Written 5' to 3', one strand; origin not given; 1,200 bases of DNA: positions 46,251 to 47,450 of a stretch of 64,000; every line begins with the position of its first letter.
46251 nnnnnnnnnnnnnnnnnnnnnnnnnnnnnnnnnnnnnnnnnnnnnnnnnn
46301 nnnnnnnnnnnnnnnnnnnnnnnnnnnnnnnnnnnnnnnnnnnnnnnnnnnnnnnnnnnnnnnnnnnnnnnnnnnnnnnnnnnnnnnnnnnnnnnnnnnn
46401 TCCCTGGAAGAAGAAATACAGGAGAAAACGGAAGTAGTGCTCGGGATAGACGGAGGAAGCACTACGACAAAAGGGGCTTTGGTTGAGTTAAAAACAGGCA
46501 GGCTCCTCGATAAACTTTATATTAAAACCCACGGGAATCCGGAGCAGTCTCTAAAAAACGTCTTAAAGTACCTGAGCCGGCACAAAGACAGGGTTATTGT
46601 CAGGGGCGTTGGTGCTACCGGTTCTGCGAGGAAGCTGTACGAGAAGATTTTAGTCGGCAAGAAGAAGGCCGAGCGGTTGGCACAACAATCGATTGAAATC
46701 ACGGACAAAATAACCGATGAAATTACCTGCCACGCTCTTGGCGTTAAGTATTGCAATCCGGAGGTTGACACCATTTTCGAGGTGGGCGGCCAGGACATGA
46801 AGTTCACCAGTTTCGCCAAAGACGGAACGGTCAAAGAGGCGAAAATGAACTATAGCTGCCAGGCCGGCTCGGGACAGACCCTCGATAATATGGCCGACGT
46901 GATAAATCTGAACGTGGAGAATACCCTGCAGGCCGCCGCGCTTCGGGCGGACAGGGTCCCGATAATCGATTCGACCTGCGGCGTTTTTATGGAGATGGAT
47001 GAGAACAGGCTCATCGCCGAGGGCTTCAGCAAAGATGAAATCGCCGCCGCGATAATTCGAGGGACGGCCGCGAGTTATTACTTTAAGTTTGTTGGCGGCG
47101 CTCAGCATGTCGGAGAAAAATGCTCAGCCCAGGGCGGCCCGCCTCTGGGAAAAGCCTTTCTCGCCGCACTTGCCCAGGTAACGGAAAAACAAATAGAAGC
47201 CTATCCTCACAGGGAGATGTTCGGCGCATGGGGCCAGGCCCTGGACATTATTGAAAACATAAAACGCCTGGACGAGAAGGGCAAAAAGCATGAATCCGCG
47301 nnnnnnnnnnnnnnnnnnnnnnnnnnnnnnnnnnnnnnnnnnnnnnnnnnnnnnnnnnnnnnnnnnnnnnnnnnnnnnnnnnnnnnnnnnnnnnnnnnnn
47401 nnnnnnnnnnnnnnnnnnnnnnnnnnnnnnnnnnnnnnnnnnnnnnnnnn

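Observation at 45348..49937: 1529-aa single-chain fusion of a double activase with an HAD/BCR-type enzyme (PlsA/PlsR- or Ger-like ether-lipid candidate)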

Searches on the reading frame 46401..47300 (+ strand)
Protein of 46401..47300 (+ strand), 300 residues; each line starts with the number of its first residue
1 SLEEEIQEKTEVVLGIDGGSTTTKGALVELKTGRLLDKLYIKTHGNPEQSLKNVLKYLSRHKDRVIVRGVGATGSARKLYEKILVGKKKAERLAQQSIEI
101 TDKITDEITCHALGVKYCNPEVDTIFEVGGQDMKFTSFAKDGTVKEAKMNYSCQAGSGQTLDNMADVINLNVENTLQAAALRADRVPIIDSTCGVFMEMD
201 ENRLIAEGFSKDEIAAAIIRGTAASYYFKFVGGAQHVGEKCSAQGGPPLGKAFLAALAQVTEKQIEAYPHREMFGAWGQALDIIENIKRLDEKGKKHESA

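Call 17: search_protein_families(library=pfam, proteins=[window:46401-47300:+], max_evalue=10)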
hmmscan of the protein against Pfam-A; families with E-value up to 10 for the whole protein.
window:46401-47300:+ (300 aa): 4 families
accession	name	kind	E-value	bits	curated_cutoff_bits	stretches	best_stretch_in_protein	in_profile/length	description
PF01869.26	BcrAD_BadFG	-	9.1e-26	91.4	31.5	1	14-281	1-269/271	BadF/BadG/BcrA/BcrD ATPase family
PF01918.27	Alba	-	0.0084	16.3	25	1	39-72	3-36/66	Alba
PF00480.26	ROK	-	0.053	13.5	22.9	1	14-88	2-80/294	ROK family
PF22530.2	Terminase-T7_RNaseH-like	-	0.14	12.9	27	0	210-236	7-33/108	Terminase Bacteriophage T7, Ribonuclease H-like domain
